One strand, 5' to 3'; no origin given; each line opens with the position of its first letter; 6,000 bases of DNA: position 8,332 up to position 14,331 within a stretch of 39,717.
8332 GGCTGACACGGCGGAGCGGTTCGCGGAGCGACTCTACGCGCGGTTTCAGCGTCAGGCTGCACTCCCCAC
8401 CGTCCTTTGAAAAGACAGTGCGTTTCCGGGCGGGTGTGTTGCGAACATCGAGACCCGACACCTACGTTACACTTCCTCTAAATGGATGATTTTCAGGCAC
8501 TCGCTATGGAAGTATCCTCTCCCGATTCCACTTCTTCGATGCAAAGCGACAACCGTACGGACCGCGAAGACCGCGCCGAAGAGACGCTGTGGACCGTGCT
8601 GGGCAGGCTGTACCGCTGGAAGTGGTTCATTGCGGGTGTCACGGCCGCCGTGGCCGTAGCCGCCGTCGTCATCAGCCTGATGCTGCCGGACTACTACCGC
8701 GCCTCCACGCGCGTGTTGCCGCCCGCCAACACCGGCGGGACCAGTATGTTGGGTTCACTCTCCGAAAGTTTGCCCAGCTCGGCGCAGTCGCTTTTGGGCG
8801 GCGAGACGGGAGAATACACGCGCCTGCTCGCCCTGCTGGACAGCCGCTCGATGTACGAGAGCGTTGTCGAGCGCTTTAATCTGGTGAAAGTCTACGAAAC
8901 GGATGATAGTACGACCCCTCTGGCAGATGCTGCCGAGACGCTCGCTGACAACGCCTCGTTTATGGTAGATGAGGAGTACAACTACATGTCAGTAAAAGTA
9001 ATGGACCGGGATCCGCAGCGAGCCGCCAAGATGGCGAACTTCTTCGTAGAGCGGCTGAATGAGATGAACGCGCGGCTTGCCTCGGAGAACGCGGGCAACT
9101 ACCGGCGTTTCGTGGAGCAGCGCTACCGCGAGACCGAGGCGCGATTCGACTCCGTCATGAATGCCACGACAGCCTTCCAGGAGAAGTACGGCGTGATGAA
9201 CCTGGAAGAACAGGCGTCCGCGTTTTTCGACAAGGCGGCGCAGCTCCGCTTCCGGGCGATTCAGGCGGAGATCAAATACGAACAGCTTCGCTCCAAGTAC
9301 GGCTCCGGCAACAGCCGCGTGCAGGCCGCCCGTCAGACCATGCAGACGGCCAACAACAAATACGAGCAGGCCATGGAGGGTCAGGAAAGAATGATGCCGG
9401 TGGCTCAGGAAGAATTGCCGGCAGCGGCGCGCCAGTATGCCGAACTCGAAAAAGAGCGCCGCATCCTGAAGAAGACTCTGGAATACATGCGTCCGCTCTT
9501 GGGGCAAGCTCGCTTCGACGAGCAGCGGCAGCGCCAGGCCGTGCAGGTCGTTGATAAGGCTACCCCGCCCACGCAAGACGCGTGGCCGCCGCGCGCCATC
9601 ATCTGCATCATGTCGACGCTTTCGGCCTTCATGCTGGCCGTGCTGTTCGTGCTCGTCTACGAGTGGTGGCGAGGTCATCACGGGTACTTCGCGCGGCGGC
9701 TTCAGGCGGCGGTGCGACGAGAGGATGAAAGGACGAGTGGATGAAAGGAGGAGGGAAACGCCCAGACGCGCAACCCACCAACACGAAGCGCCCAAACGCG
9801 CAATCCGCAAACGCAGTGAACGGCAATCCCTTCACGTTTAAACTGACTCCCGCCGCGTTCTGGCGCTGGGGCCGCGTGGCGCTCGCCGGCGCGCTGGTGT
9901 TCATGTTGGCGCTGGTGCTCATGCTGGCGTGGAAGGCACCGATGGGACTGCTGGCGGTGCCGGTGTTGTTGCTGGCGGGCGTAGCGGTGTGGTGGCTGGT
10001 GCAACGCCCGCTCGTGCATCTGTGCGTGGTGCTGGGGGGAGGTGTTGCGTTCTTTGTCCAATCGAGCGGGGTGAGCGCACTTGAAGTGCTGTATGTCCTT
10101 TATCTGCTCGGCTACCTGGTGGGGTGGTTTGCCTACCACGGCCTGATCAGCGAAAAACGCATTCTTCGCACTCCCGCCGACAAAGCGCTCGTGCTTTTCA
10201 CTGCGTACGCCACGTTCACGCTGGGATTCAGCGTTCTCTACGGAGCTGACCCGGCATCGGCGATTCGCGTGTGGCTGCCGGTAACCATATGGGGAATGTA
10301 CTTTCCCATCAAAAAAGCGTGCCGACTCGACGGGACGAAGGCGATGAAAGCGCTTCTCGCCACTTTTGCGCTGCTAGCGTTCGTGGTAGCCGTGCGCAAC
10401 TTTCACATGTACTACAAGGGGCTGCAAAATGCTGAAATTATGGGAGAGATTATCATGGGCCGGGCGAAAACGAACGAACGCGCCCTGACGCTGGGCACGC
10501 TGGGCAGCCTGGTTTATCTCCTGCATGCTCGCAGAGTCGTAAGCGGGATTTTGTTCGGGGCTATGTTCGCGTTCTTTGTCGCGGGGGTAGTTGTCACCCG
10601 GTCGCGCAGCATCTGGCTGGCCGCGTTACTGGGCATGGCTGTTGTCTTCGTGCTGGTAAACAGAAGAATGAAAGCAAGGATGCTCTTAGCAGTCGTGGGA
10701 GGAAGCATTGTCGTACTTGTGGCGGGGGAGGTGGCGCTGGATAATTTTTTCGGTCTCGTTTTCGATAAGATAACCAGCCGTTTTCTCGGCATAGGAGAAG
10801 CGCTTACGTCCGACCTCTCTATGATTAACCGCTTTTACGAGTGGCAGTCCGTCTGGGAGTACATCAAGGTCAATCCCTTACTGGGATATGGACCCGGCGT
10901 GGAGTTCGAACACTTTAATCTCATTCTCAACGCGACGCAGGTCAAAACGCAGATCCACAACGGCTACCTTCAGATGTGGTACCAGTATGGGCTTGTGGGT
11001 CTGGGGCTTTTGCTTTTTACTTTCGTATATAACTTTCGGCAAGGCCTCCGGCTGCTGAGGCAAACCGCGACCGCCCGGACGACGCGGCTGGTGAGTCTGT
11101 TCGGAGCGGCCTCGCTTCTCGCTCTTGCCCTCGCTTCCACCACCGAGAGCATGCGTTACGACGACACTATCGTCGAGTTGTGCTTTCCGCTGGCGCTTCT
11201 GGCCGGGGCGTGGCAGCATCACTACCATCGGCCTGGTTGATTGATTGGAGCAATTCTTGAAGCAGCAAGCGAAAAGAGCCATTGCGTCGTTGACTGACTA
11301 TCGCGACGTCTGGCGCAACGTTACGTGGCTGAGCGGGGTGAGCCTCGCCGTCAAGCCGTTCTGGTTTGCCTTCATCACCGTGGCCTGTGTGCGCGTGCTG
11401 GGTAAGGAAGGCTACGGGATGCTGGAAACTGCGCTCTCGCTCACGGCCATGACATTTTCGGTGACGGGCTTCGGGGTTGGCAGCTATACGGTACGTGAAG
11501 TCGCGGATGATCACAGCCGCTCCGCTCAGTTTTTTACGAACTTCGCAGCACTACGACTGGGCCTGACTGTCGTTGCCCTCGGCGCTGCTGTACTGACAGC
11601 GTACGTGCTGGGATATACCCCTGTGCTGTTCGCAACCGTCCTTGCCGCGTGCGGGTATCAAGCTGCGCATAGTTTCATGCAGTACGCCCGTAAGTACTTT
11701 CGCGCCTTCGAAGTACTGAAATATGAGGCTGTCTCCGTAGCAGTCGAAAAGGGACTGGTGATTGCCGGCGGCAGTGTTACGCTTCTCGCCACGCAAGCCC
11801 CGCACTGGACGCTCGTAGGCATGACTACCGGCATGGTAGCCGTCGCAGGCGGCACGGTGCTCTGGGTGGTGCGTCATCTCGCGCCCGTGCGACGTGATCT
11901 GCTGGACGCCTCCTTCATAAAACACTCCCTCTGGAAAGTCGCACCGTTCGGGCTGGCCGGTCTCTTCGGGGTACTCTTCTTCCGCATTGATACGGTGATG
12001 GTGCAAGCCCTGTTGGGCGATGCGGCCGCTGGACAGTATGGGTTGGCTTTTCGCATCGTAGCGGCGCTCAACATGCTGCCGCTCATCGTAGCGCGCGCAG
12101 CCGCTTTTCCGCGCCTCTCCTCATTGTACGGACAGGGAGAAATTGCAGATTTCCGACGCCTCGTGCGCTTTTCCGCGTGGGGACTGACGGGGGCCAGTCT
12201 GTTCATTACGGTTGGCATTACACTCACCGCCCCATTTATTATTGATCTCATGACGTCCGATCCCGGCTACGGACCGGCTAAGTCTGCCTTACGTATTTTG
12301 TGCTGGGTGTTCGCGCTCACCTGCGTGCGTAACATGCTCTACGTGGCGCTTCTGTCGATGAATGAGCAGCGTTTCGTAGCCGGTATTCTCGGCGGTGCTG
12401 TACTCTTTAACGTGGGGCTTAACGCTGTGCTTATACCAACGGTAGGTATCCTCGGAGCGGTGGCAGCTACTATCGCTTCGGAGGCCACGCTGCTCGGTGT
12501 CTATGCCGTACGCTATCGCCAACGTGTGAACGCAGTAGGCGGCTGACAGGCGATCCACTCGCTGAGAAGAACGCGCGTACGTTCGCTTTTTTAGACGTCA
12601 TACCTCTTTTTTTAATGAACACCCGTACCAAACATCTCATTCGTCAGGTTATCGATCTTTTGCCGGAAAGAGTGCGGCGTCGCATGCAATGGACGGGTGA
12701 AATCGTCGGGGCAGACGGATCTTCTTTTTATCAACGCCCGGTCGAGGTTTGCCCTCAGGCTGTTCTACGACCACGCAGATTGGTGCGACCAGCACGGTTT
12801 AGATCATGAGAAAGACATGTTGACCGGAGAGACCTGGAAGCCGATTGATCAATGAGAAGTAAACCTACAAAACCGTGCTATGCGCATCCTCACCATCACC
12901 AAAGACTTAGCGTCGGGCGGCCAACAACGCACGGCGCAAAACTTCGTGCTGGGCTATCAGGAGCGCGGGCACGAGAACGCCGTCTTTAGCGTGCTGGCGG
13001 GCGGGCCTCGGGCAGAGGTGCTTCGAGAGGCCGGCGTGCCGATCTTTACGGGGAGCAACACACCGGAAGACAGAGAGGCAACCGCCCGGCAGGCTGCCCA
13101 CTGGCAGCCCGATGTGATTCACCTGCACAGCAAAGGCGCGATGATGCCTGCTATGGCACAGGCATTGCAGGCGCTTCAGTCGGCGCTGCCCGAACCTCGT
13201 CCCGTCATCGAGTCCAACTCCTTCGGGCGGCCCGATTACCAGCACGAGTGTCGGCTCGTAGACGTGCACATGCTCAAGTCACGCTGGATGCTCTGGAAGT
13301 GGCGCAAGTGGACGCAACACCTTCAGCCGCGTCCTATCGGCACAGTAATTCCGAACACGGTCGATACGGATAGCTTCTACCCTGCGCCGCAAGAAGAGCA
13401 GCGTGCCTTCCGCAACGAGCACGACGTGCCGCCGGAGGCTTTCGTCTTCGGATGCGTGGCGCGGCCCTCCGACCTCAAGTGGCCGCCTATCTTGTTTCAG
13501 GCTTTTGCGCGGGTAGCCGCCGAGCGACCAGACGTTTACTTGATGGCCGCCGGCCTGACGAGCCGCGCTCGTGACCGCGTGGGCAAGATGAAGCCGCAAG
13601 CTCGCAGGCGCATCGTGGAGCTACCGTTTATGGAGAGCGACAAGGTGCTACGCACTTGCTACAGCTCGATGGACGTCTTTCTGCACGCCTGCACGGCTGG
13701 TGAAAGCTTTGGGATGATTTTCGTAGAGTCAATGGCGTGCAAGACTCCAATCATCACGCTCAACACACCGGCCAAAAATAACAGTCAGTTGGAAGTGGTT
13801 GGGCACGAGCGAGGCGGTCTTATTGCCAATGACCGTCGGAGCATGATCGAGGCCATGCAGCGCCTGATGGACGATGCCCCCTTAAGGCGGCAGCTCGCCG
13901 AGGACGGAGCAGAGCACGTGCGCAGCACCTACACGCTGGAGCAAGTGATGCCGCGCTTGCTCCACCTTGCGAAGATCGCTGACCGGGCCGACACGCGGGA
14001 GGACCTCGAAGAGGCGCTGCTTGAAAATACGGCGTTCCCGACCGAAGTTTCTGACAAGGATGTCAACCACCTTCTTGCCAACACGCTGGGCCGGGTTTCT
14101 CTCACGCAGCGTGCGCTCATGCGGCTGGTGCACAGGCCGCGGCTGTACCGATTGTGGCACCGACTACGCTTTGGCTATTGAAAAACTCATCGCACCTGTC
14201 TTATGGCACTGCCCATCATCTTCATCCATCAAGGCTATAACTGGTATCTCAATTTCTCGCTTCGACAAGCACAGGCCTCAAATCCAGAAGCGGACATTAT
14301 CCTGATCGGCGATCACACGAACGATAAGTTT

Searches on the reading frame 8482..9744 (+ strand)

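Call 48: search_protein_families(library=pfam, proteins=[window:8482-9744:+], max_evalue=0.0001)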
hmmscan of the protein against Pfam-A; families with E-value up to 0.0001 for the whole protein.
window:8482-9744:+ (420 aa): 1 family
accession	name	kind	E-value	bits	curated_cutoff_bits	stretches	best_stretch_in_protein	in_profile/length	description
PF02706.20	Wzz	-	6.4e-08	33.2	25.5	1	38-129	7-88/91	Chain length determinant protein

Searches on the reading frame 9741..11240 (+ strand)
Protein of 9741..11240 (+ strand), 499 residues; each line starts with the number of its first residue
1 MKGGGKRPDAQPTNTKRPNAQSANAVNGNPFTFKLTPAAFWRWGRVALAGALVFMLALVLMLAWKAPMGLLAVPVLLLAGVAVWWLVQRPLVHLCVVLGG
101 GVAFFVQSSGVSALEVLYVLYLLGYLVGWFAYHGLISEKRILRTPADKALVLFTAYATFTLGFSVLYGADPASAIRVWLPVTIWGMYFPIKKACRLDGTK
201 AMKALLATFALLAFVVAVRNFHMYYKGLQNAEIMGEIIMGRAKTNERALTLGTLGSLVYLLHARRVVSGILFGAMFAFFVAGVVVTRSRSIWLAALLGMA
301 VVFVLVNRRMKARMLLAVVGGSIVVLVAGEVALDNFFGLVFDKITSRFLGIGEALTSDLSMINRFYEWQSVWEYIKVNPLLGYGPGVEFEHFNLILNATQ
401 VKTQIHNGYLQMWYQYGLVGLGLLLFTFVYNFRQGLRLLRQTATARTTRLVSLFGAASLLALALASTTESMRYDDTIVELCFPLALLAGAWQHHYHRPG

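Call 48: search_protein_families(library=pfam, proteins=[window:9741-11240:+], max_evalue=0.0001)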
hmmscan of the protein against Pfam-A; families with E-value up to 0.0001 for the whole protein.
window:9741-11240:+ (499 aa): 1 family
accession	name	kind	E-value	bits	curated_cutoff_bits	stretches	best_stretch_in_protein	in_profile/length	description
PF04932.20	Wzy_C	-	7.5e-21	74.9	31.7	1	275-424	2-148/149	O-Antigen ligase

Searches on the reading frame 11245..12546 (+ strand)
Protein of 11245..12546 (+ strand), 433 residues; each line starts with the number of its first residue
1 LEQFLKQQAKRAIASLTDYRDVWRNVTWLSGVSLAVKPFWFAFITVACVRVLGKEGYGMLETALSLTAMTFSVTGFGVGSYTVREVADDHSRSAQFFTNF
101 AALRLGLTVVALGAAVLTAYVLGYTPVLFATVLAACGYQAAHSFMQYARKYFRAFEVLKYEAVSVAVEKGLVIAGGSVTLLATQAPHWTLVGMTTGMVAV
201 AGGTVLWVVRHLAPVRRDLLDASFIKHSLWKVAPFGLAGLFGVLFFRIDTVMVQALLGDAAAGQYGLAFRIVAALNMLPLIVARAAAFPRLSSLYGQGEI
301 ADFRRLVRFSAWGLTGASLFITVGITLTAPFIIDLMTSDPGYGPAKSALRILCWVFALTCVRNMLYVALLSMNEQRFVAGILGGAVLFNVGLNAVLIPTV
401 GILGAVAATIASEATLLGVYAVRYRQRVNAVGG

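Call 48: search_protein_families(library=pfam, proteins=[window:11245-12546:+], max_evalue=0.0001)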
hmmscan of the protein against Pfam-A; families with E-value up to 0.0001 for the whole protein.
window:11245-12546:+ (433 aa): 2 families
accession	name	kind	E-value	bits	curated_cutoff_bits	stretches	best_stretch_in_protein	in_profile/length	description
PF01943.22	Polysacc_synt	-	2.3e-23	83.4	28.2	1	22-294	1-273/274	Polysaccharide biosynthesis protein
PF01554.23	MatE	-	1.6e-12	47.9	24.9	1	234-394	1-160/161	MatE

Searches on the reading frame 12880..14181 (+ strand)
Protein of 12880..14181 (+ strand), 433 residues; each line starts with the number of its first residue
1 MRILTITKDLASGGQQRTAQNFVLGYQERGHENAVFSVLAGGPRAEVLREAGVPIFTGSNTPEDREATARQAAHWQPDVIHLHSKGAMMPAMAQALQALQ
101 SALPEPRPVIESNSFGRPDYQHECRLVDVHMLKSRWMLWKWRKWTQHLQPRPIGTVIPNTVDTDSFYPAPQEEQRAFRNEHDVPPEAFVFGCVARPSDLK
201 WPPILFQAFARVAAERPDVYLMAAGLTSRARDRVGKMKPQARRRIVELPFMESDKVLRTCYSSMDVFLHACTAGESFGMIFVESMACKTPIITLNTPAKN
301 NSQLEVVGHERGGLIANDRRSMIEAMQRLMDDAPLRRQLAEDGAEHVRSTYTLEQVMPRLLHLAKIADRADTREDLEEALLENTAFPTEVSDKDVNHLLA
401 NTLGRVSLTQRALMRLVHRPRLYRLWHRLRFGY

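Call 48: search_protein_families(library=pfam, proteins=[window:12880-14181:+], max_evalue=0.0001)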
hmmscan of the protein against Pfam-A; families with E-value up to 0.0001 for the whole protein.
window:12880-14181:+ (433 aa): 5 families
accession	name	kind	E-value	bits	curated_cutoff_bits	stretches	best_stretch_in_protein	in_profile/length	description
PF00534.26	Glycos_transf_1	-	1.8e-16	60.6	26.4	1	175-345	3-171/172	Glycosyl transferases group 1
PF13692.12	Glyco_trans_1_4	-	7.3e-15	55.9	27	1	189-332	3-142/142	Glycosyl transferases group 1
PF13524.12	Glyco_trans_1_2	-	8.6e-08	32.7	25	1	257-361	40-143/144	Glycosyl transferase-like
PF13579.12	Glyco_trans_4_4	-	4.5e-07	30.8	29.7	1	13-95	1-90/158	Glycosyl transferase 4-like domain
PF13439.12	Glyco_transf_4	-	7.1e-07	29.8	28.5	1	13-97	2-93/170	Glycosyltransferase Family 4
